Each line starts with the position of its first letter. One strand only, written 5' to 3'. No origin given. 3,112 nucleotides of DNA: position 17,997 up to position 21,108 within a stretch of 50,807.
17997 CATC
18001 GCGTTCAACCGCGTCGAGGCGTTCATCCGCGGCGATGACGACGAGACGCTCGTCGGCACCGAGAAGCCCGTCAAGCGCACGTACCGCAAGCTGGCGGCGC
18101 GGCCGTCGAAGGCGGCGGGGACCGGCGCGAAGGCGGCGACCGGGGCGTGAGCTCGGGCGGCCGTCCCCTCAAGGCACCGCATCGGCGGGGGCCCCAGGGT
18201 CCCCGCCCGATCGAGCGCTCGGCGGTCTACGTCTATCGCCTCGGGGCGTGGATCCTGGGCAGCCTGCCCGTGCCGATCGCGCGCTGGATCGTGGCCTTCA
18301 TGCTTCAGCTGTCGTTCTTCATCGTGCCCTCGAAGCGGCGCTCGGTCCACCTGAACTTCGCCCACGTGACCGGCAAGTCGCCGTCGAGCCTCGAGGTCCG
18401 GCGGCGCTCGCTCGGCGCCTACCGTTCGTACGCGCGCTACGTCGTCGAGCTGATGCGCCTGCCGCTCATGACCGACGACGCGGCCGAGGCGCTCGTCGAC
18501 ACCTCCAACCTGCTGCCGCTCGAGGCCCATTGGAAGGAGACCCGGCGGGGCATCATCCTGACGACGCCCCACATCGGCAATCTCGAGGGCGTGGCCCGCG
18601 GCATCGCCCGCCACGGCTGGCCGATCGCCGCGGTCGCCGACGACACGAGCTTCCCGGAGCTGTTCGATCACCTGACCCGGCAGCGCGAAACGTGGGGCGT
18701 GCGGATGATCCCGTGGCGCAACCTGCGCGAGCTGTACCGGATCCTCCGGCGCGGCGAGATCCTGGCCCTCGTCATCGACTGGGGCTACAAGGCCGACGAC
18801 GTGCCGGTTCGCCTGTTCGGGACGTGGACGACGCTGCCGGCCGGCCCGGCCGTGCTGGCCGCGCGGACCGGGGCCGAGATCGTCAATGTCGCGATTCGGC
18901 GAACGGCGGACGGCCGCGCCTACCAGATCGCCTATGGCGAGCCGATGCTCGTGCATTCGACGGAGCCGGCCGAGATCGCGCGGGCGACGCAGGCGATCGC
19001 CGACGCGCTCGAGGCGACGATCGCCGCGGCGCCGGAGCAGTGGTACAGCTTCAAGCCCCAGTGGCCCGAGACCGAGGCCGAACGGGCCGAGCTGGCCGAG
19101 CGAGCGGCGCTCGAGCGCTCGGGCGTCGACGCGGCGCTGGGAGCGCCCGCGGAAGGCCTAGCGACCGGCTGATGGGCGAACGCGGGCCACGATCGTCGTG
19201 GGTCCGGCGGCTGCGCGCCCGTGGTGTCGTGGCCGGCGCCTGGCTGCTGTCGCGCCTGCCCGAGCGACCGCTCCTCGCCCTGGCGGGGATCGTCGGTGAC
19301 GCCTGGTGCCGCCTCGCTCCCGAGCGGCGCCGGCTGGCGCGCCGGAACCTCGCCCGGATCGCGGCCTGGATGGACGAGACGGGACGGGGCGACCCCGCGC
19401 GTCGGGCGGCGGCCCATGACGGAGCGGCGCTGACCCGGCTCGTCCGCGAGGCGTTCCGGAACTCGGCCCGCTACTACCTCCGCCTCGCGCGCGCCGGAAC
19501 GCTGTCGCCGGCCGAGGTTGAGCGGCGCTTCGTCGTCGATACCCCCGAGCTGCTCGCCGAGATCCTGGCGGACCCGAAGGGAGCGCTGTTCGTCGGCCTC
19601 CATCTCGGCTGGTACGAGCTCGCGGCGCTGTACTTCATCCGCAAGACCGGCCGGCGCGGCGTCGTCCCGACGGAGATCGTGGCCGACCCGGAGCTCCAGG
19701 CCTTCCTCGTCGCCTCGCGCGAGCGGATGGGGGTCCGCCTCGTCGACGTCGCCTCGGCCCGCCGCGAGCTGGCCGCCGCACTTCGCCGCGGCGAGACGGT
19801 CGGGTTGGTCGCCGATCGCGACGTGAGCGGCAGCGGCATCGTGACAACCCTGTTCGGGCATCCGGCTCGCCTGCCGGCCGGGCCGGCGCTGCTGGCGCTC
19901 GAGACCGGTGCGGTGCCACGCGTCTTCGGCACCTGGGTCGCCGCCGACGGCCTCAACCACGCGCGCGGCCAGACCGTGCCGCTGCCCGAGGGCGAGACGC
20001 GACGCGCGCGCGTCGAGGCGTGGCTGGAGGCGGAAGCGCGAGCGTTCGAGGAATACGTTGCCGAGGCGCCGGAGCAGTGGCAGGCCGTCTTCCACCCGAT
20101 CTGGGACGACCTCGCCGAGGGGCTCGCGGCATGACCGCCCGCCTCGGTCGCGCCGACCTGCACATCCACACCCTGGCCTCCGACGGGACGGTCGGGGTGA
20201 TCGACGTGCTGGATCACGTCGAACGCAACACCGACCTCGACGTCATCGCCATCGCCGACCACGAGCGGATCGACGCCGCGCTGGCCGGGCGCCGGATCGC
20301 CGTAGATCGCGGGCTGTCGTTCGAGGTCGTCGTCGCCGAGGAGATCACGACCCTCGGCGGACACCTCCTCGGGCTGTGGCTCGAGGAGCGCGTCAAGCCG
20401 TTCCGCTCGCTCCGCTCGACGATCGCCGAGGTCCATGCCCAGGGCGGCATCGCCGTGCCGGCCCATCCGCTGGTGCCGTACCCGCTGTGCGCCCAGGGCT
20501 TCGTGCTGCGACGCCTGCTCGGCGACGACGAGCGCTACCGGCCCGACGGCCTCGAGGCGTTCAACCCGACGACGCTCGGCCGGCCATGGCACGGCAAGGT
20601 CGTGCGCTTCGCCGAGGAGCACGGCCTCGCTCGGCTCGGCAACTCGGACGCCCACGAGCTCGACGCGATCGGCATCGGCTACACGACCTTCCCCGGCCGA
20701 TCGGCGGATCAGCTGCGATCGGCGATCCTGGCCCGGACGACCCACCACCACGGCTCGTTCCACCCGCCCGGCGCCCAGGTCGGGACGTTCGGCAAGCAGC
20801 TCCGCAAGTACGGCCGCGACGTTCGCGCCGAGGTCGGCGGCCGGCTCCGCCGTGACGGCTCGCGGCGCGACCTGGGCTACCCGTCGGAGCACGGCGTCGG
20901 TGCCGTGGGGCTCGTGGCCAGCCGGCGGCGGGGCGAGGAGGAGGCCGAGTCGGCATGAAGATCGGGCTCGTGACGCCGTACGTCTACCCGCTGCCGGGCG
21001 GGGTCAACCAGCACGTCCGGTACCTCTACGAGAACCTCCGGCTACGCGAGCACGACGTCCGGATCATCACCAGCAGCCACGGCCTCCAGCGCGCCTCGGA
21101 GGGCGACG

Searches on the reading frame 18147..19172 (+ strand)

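Call 14: search_protein_families(library=pfam, proteins=[window:18147-19172:+], max_evalue=0.001)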
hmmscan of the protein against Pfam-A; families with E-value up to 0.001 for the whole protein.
window:18147-19172:+ (341 aa): 1 family
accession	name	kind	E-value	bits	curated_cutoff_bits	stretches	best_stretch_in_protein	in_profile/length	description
PF03279.18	Lip_A_acyltrans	-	2.4e-39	135.7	22.3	1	27-306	16-293/295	Bacterial lipid A biosynthesis acyltransferase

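Call 55: search_protein_families(library=ncbifam, proteins=[window:18147-19172:+], max_evalue=0.001)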
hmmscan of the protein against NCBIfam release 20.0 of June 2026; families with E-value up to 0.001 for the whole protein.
window:18147-19172:+ (341 aa): 12 families
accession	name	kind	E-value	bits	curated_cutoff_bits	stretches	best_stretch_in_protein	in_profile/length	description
NF005919.0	PRK07920.1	equivalog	3.8e-41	141.1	209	1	27-315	12-302/311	phosphatidylinositol mannoside acyltransferase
NF006270.0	PRK08419.1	equivalog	9.7e-28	97.3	248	1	36-310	16-292/298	lipid A biosynthesis lauroyl acyltransferase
NF006487.0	PRK08905.1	equivalog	2.2e-18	66.3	281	1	34-299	7-266/290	lysophospholipid acyltransferase family protein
TIGR02207.1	lipid_A_htrB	subfamily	1.2e-13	51.2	297.8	1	129-300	115-285/303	LpxL/LpxP family Kdo(2)-lipid IV(A) lauroyl/palmitoleoyl acyltransferase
NF005340.0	PRK06860.1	subfamily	7.9e-12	45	398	1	129-300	121-291/309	lipid A biosynthesis lauroyl acyltransferase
NF004569.0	PRK05906.1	equivalog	5.8e-09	35.3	439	1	132-306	138-312/454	lipid A biosynthesis lauroyl acyltransferase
NF005120.0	PRK06553.1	equivalog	3.6e-07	29.8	273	1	128-306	126-306/308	lipid A biosynthesis lauroyl acyltransferase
NF004191.0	PRK05646.1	equivalog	1.7e-06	27.4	491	1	92-302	82-291/310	lipid A biosynthesis lauroyl acyltransferase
TIGR02208.1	lipid_A_msbB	equivalog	1.8e-06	27.5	336.05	1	130-299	118-287/305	lauroyl-Kdo(2)-lipid IV(A) myristoyltransferase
NF006507.0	PRK08943.1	subfamily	2.1e-06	27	337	1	36-299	36-297/322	lipid A biosynthesis (KDO)2-(lauroyl)-lipid IVA acyltransferase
NF005952.0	PRK08025.1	equivalog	5.2e-06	25.8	517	1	35-300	27-288/306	kdo(2)-lipid IV(A) palmitoleoyltransferase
NF006438.0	PRK08734.1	equivalog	1.5e-05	24.2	363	1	26-292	7-267/305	lauroyl acyltransferase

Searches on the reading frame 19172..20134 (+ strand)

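Call 16: search_protein_families(library=pfam, proteins=[window:19172-20134:+], max_evalue=0.01)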
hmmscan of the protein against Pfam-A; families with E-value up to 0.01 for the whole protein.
window:19172-20134:+ (320 aa): 1 family
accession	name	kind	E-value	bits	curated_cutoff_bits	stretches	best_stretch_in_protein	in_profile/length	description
PF03279.18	Lip_A_acyltrans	-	4e-28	98.9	22.3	1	19-311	19-293/295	Bacterial lipid A biosynthesis acyltransferase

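Call 55: search_protein_families(library=ncbifam, proteins=[window:19172-20134:+], max_evalue=0.001)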
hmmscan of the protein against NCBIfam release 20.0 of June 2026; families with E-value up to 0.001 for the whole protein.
window:19172-20134:+ (320 aa): 10 families
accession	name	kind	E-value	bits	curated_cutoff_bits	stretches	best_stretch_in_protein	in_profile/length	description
NF005919.0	PRK07920.1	equivalog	1.3e-34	119.6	209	1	9-311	5-293/311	phosphatidylinositol mannoside acyltransferase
NF006270.0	PRK08419.1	equivalog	1e-14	54.6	248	1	89-303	66-281/298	lipid A biosynthesis lauroyl acyltransferase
NF006487.0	PRK08905.1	equivalog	4e-14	52.4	281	1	23-303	7-266/290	lysophospholipid acyltransferase family protein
NF005120.0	PRK06553.1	equivalog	3.4e-09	36.5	273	1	113-311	108-306/308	lipid A biosynthesis lauroyl acyltransferase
NF005399.0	PRK06946.1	subfamily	1.4e-08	34.3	343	1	85-219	61-193/294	lipid A biosynthesis lauroyl acyltransferase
NF006438.0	PRK08734.1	equivalog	1.7e-08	33.9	363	1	15-247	6-224/305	lauroyl acyltransferase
TIGR02207.1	lipid_A_htrB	subfamily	3.6e-08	33.1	297.8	1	23-247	22-230/303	LpxL/LpxP family Kdo(2)-lipid IV(A) lauroyl/palmitoleoyl acyltransferase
NF004569.0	PRK05906.1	equivalog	9.2e-08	31.3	439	1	134-304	138-306/454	lipid A biosynthesis lauroyl acyltransferase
NF004191.0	PRK05646.1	equivalog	1.6e-05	24.3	491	1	23-232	25-219/310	lipid A biosynthesis lauroyl acyltransferase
NF005340.0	PRK06860.1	subfamily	0.00077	18.7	398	0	25-220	30-207/309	lipid A biosynthesis lauroyl acyltransferase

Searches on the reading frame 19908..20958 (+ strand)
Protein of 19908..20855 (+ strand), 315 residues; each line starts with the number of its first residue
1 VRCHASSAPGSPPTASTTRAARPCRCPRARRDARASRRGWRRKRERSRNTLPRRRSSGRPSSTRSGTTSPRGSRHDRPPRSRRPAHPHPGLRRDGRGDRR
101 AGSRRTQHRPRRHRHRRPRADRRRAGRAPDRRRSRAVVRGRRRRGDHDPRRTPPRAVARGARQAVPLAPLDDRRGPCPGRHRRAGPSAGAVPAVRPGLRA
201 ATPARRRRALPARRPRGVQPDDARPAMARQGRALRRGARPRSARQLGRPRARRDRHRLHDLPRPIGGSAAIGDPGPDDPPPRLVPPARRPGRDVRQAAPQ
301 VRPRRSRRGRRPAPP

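Call 14: search_protein_families(library=pfam, proteins=[window:19908-20855:+], max_evalue=0.001)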
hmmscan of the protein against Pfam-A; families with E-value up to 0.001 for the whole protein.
window:19908-20855:+ (315 aa): 0 families

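Call 16: search_protein_families(library=pfam, proteins=[window:20020-20958:+], max_evalue=0.01)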
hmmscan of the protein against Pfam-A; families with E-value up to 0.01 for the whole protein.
window:20020-20958:+ (312 aa): 1 family
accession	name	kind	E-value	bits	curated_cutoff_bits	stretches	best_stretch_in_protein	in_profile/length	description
PF13263.12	PHP_C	-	7.3e-12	45.1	21.3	1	190-241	3-56/56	PHP-associated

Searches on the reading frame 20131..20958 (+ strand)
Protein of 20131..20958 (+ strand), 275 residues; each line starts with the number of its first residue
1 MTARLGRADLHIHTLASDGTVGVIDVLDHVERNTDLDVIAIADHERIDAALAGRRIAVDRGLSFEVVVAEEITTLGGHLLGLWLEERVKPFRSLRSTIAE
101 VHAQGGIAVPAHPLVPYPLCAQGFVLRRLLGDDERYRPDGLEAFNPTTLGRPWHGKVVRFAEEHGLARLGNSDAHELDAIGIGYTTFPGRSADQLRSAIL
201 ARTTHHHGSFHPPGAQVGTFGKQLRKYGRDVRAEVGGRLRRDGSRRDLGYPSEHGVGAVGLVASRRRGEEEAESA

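Call 55: search_protein_families(library=ncbifam, proteins=[window:20131-20958:+], max_evalue=0.001)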
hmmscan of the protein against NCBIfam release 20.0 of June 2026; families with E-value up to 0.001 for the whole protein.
window:20131-20958:+ (275 aa): 3 families
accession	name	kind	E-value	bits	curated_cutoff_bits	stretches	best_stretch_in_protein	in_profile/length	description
NF038032.1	CehA_McbA_metalo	domain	9.3e-15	54.8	80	1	7-151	4-150/315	CehA/McbA family metallohydrolase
NF047791.1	RNaseRnm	equivalog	1.2e-09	37.9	375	1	8-75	3-69/275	RNase RNM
NF041577.1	nside_bi_sphtase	equivalog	6.4e-07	28.8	400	1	8-84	4-81/276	3',5'-nucleoside bisphosphate phosphatase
